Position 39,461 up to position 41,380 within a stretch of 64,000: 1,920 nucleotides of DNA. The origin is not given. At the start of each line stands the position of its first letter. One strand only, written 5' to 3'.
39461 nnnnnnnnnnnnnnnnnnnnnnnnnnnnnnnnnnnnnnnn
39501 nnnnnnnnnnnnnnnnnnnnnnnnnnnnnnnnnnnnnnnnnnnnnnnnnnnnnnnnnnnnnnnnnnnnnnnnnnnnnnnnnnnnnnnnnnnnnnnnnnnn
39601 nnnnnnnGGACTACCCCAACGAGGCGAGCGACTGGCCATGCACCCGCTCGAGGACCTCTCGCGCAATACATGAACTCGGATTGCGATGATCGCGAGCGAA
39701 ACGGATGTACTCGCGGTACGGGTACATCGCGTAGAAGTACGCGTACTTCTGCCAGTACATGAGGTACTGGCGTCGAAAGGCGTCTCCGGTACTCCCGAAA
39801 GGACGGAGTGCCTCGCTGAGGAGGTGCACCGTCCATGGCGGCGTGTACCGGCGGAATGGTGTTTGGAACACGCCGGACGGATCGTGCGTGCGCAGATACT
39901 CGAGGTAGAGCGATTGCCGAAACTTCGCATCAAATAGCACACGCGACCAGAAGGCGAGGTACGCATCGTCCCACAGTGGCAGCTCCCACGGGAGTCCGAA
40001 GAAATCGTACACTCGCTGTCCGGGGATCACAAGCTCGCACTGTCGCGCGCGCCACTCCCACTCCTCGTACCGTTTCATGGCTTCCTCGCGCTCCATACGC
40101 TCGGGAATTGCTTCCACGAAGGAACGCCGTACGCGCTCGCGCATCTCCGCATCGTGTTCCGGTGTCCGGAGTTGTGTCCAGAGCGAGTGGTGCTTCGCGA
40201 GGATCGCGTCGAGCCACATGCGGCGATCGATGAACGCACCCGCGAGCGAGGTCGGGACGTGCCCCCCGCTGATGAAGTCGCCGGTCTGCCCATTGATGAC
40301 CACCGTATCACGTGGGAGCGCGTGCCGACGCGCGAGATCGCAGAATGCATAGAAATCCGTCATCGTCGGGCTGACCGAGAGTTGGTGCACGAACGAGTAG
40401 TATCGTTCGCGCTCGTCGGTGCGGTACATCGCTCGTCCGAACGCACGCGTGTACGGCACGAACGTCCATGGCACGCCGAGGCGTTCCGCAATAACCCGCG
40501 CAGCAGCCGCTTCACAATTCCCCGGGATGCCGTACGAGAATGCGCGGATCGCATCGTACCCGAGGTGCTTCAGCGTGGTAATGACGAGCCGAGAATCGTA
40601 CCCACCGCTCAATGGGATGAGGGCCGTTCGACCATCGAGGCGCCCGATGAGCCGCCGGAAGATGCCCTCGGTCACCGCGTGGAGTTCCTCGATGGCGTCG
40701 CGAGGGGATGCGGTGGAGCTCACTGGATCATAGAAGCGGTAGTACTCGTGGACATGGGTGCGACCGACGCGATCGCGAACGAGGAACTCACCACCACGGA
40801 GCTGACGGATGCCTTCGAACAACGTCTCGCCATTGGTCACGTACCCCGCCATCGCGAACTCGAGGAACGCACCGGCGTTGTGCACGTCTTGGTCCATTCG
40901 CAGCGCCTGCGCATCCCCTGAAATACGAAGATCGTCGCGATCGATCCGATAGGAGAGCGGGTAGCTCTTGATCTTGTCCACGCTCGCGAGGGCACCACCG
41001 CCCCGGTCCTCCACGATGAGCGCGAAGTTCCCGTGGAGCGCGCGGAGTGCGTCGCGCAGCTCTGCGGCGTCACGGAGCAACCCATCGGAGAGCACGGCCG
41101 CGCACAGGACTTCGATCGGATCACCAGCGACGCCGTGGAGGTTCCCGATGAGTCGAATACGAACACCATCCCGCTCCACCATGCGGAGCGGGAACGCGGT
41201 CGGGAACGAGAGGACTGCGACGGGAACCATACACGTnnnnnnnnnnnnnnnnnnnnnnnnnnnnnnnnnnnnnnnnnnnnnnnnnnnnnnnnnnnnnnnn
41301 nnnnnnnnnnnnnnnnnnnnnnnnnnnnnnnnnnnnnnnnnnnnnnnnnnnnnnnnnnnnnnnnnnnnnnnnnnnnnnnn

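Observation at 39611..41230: Asparagine-synthetase homolog without the glutaminase cysteine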

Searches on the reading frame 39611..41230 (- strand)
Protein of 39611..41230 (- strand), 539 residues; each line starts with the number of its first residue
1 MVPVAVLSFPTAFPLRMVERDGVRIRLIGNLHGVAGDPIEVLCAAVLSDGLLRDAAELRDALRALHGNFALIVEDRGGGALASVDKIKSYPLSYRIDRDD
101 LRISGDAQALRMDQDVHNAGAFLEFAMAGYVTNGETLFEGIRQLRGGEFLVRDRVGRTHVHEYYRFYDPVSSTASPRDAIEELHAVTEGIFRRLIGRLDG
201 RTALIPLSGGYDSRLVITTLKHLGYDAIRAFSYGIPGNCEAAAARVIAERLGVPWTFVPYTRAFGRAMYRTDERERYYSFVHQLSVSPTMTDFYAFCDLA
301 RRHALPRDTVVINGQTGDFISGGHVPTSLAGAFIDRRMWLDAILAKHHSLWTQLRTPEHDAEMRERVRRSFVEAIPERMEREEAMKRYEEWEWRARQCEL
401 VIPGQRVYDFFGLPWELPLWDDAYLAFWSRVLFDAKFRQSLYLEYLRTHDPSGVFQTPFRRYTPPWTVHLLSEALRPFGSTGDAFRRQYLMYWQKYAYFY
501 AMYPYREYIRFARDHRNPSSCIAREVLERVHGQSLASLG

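Call 3: search_protein_families(library=pfam, proteins=[window:39611-41230:-], max_evalue=1)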
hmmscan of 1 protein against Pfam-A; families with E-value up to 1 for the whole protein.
window:39611-41230:- (539 aa): 2 families
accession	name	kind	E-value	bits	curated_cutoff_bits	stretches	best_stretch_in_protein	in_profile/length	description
PF00733.27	Asn_synthase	-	1.3e-10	41.9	21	1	207-439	24-261/354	Asparagine synthase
PF06508.19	QueC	-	0.023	14.6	22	1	203-258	2-58/210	Queuosine biosynthesis protein QueC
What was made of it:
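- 39611..41230 (-): AsnB-like gene (here called ASNL), 539 aa, with no glutaminase nucleophile. PF00733 is the only Pfam family above its cut-off (call 3).
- On Asparagine synthetase, glutamine-hydrolysing (AsnB, TIGR01536; class II/Ntn amidotransferase): No GATase_6 or GATase_7 Pfam hit (call 3).
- On Asn_synthase superfamily (PF00733; PP-loop ATP pyrophosphatase synthetase domain): PF00733 scores 41.9 bits against 21 (call 3).
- Checked: No GATase family is hit (call 3).
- PF00733 is the only domain hit (call 3).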

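Call 4: search_protein_families(library=ncbifam, proteins=[window:39611-41230:-], max_evalue=1)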
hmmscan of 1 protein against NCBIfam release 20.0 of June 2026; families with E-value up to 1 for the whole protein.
window:39611-41230:- (539 aa): 6 families
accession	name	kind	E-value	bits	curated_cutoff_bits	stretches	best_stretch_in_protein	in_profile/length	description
TIGR01536.1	asn_synth_AEB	equivalog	8.4e-12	44.8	267.1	1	59-330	114-377/517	asparagine synthase (glutamine-hydrolyzing)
TIGR03104.1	trio_amidotrans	equivalog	2.7e-11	42.4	570.1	1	60-238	114-298/589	N-acetylglutaminylglutamine amidotransferase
TIGR03108.1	eps_aminotran_1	hypoth_equivalog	4.1e-07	29.1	816.9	1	60-322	114-372/628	XrtA/PEP-CTERM system amidotransferase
TIGR00364.1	TIGR00364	equivalog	0.0016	18.1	150.3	1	203-259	1-58/201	7-cyano-7-deazaguanine synthase QueC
NF038212.1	argG_rel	exception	0.074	11.9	425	1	207-264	21-78/381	argininosuccinate synthase-related protein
NF006949.0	PRK09431.1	equivalog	0.15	10.6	499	0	179-261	208-301/554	asparagine synthase B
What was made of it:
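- On Asparagine synthetase, glutamine-hydrolysing (AsnB, TIGR01536; class II/Ntn amidotransferase): PRK09431 AsnB scores 10.6 against 499 (call 4).
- On N-acetyl sugar amidotransferase (WbpG / PseA / LfnA type): No NCBIfam model of that family appears among the hits at E<=1 (call 4).
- Closest known: Asparagine synthetase B and ASNS. Different: TIGR01536 scores 44.8 bits against a cut-off of 267.1 (call 4).
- Closest known: TsnB9 hydroxyamidotransferase. Different: ASNL gives no hit to the lasso-cyclase models (call 4).
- Closest known: WbpG / PseA / LfnA-type N-acetyl sugar amidotransferases. Different: The NCBIfam scan at E<=1 returned no model of that family (call 4).
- Tried and rejected: NCBIfam gives only far-sub-threshold AsnB-type hits (call 4).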

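Call 6: find_homologous_proteins(query=window:39611-41230:-)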
Query window:39611-41230:- (539 aa): 235 proteins with E <= 0.001 among 8000 candidates; the best 120 are listed.
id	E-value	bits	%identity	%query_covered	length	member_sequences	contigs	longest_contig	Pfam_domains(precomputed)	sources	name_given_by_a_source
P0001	0.0e+0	1248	100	100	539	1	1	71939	PF00733.28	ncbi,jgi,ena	-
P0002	4.3e-296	1001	81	99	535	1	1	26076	PF00733.28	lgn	-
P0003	1.3e-214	732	61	97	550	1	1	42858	PF00733.28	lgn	-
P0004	2.4e-195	668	57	98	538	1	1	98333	PF00733.28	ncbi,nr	ncbi:MAG: asparagine synthase C-terminal domain-containing protein [bacterium]|nr:asparagine synthas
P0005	3.1e-177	609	52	99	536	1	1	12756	PF00733.28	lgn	-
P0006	3.7e-167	575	49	99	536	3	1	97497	PF00733.28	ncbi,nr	ncbi:hypothetical protein HY477_03405 [Candidatus Uhrbacteria bacterium]|nr:hypothetical protein [Ca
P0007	5.9e-165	568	49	99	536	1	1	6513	PF00733.28,PF13537.12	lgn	-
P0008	2.1e-160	553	50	99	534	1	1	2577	PF00733.28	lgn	-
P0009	2.1e-146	507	45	99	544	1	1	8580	PF00733.28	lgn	-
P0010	3.7e-143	496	46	99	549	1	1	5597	PF00733.28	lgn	-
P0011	2.8e-138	480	44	95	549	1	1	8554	PF00733.28,PF06508.20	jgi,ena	-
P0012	2.1e-137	477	46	97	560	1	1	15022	PF00733.28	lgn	-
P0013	3.1e-137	477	56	69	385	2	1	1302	PF00733.28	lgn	-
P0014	1.1e-136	475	48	95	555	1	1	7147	PF00733.28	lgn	-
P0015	1.0e-133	465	45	99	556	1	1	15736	PF00733.28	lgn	-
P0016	1.1e-128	448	46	94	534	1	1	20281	PF00733.28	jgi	jgi:asparagine synthase (glutamine-hydrolysing)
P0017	2.2e-127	444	42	100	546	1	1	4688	PF00733.28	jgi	jgi:asparagine synthase (glutamine-hydrolysing)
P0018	9.4e-125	435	45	96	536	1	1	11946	PF00733.28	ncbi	-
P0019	6.3e-114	400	42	87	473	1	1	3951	PF00733.28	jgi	jgi:asparagine synthase (glutamine-hydrolysing)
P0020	1.8e-104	369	42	85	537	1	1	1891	PF00733.28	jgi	jgi:asparagine synthase (glutamine-hydrolysing)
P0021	2.3e-101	358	42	85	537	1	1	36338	PF00733.28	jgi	jgi:asparagine synthase (glutamine-hydrolysing)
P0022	7.2e-100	353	40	90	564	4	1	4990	PF00733.28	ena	-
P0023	1.5e-98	349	38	92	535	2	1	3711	PF00733.28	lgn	-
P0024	1.3e-97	346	38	88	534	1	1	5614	PF00733.28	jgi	jgi:asparagine synthase (glutamine-hydrolysing)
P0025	3.7e-95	338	37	94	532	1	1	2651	PF00733.28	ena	-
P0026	2.2e-94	335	37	92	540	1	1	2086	PF00733.28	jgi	jgi:asparagine synthase (glutamine-hydrolysing)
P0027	1.0e-93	333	42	81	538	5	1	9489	PF00733.28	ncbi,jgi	jgi:asparagine synthase (glutamine-hydrolysing)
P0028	2.6e-93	332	40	83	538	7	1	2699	PF00733.28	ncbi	-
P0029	3.1e-93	331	38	94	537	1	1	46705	PF00733.28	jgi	-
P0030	4.0e-92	328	37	88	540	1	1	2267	PF00733.28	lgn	-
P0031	8.7e-90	320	38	98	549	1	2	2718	PF00733.28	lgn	-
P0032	3.6e-89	318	36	93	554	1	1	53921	PF00733.28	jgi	-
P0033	7.2e-89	317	40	83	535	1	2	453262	PF00733.28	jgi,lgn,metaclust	metaclust:\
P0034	2.4e-88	315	39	87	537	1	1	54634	PF00733.28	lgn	-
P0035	3.1e-88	315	38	93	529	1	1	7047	PF00733.28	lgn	-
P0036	8.7e-88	313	40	87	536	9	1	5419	PF00733.28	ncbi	-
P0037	2.6e-87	312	37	85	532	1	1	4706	PF00733.28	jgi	-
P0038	2.7e-87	312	38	85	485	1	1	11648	PF00733.28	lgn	-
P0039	3.6e-87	311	37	88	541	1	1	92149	PF00733.28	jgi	jgi:asparagine synthase (glutamine-hydrolysing)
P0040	7.3e-87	310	36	97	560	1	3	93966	PF00733.28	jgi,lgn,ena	jgi:asparagine synthase (glutamine-hydrolysing)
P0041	7.7e-86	307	41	79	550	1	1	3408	PF00733.28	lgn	-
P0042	1.6e-85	306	35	86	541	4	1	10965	PF00733.28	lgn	-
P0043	2.1e-85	306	38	91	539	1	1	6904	PF00733.28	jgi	-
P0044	2.4e-84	302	38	86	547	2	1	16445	PF00733.28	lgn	-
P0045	2.8e-84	302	36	95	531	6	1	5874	PF00733.28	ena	-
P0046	2.9e-83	299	36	94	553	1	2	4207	PF00733.28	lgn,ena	-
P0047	8.1e-82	294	35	89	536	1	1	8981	PF00733.28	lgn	-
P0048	1.5e-81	293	37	87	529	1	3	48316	PF00733.28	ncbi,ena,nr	ncbi:MAG: hypothetical protein CL573_05420 [Alphaproteobacteria bacterium]|nr:hypothetical protein [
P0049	2.9e-81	292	33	86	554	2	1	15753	PF00733.28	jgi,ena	-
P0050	2.9e-81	292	38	91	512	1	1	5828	PF00733.28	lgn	-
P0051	1.7e-80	289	37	87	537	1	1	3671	PF00733.28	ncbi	-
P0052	2.0e-80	289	35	88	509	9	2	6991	PF00733.28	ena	-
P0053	2.2e-80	289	37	90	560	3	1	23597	PF00733.28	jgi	jgi:asparagine synthase (glutamine-hydrolysing)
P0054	3.4e-80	288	36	96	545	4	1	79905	PF00733.28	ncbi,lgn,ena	-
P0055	1.1e-79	287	35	73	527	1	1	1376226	PF00733.28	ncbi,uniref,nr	ncbi:asparagine synthase-related protein [Parageobacillus sp. G301]|uniref:asparagine synthase-relat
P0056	1.3e-79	286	36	88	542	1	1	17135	PF00733.28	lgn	-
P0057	1.5e-79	286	32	90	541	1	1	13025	PF00733.28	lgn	-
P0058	1.5e-79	286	36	93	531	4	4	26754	PF00733.28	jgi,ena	jgi:asparagine synthase (glutamine-hydrolysing)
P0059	2.7e-79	285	35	86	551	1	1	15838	PF00733.28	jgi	jgi:asparagine synthase (glutamine-hydrolysing)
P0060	5.1e-79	284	34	87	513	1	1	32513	PF00733.28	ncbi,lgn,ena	-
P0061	5.1e-79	284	37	91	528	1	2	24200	PF00733.28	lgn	-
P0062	6.2e-79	284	33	95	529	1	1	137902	PF00733.28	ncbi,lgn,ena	-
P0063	1.9e-78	283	33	88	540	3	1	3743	PF00733.28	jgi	-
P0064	2.7e-78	282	33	96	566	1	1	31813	PF00733.28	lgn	-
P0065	3.0e-78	282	36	91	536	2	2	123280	PF00733.28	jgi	-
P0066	4.1e-78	281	36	87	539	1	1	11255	PF00733.28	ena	-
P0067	1.1e-77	280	35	86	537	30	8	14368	PF00733.28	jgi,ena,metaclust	jgi:asparagine synthase (glutamine-hydrolysing)|metaclust:\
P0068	1.2e-77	280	36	81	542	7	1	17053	PF00733.28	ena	-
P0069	1.6e-77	280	34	88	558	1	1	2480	PF00733.28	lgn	-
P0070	3.5e-77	278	34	93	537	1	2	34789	PF00733.28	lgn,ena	-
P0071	4.0e-77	278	32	91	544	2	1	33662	PF00733.28,PF06508.20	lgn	-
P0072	1.6e-76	276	35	95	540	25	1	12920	PF00733.28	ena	-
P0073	1.7e-76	276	37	72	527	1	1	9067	PF00733.28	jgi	-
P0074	9.7e-76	274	36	86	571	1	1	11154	PF00733.28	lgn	-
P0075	1.0e-75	274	34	85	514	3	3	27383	PF00733.28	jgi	jgi:asparagine synthase (glutamine-hydrolysing)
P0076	2.3e-75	272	37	85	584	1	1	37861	PF00733.28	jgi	jgi:asparagine synthase (glutamine-hydrolysing)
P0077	6.8e-75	271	34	86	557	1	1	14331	PF00733.28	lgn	-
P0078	1.3e-74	270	35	85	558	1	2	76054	PF00733.28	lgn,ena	-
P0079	1.5e-74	270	38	73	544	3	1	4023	PF00733.28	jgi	-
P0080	2.0e-74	269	34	82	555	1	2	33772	PF00733.28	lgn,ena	-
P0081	3.0e-74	269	36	75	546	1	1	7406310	PF00733.28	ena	-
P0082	4.1e-74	268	35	88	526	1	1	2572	PF00733.28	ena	-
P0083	6.7e-74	268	33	86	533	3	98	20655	PF00733.28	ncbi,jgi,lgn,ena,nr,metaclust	ncbi:hypothetical protein HOL24_08730 [bacterium]|jgi:asparagine synthase (glutamine-hydrolysing)|nr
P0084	7.9e-74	267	35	72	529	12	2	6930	PF00733.28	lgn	-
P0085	1.3e-73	267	34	86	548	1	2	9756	PF00733.28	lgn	-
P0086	1.6e-73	266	35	85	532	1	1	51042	PF00733.28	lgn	-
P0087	4.2e-73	265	33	90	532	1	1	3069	PF00733.28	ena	-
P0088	4.4e-73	265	34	87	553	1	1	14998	PF00733.28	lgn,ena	-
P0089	4.9e-73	265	35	89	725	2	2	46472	PF13673.14,PF00733.28,PF13302.14,PF13508.14,PF08445.17,PF00583.32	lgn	-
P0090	6.1e-73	264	32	89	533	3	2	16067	PF00733.28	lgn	-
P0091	9.4e-73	264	32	93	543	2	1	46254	PF00733.28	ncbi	-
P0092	1.1e-72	264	34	92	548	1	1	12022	PF00733.28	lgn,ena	-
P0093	1.5e-72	263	33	84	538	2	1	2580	PF00733.28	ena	-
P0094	3.5e-72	262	36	91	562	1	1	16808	PF00733.28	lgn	-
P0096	6.1e-72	261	31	92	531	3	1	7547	PF00733.28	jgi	jgi:asparagine synthase (glutamine-hydrolysing)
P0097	7.8e-72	261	34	73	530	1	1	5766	PF00733.28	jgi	jgi:asparagine synthase (glutamine-hydrolysing)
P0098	1.6e-71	260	36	72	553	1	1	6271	PF00733.28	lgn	-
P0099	3.3e-71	259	33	89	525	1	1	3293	PF00733.28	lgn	-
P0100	4.1e-71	258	37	72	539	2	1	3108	PF00733.28,PF13537.12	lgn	-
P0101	8.3e-71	257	35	73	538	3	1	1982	PF00733.28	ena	-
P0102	9.7e-71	257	36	83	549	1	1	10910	PF00733.28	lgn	-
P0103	2.4e-70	256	33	83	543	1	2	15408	PF00733.28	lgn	-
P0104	3.9e-70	255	34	96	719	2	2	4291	PF13673.14,PF00733.28,PF13302.14,PF13508.14,PF00583.32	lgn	-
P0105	1.4e-69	253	35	87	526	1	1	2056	PF00733.28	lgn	-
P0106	1.9e-69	253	32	86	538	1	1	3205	PF00733.28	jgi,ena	-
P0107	2.0e-69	253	29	95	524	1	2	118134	PF00733.28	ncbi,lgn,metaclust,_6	metaclust:\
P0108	3.0e-69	252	36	74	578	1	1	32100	PF00733.28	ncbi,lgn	ncbi:MAG: asparagine synthase-related protein [Ardenticatenaceae bacterium]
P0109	5.0e-68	248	35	86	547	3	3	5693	PF00733.28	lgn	-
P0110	6.2e-68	248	33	73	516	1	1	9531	PF00733.28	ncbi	ncbi:asparagine synthase-related protein [Frankia sp. AgKG'84/4]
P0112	3.7e-67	245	31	90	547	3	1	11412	PF00733.28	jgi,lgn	-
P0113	7.0e-67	244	33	83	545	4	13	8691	PF00733.28,PF06508.20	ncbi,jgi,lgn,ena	-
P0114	1.0e-66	244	34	89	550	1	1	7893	PF00733.28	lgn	-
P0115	1.1e-66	244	34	87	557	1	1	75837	PF00733.28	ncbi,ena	-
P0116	1.1e-66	244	33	87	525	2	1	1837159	PF00733.28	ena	-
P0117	1.5e-66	243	36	73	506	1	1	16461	PF00733.28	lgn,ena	-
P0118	1.6e-66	243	35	74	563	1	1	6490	PF00733.28,PF06508.20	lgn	-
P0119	5.5e-66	241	37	73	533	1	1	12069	PF00733.28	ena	-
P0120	6.6e-66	241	36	72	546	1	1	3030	PF00733.28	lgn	-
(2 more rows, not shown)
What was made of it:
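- On Proposed clade: glutaminase-less AS-like proteins of nonulosonic-acid glycan loci (no curated family exists): It scores as the top member (call 6).
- Tried and rejected: Source names are generic: 'asparagine synthase-related', 'C-terminal domain-containing', 'hypothetical' (call 6).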

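Call 7: search_solved_structures(query=window:39611-41230:-, max_evalue=1, show_alignments=2)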
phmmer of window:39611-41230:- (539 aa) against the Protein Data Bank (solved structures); distinct sequences matched with E-value up to 1: 1.
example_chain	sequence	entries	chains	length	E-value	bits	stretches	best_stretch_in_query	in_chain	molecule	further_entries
3ua3_A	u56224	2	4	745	0.49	12.1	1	98-154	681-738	Protein arginine N-methyltransferase 5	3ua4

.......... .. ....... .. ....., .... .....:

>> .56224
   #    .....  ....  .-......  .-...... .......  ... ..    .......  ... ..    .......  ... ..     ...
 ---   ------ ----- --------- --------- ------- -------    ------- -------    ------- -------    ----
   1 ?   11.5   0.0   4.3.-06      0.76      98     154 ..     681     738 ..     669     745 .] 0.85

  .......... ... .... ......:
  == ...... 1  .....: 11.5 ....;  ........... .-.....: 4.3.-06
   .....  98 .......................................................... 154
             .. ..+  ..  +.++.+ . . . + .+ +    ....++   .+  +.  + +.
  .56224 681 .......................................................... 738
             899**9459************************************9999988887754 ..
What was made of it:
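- Tried and rejected: Nothing useful (call 7).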
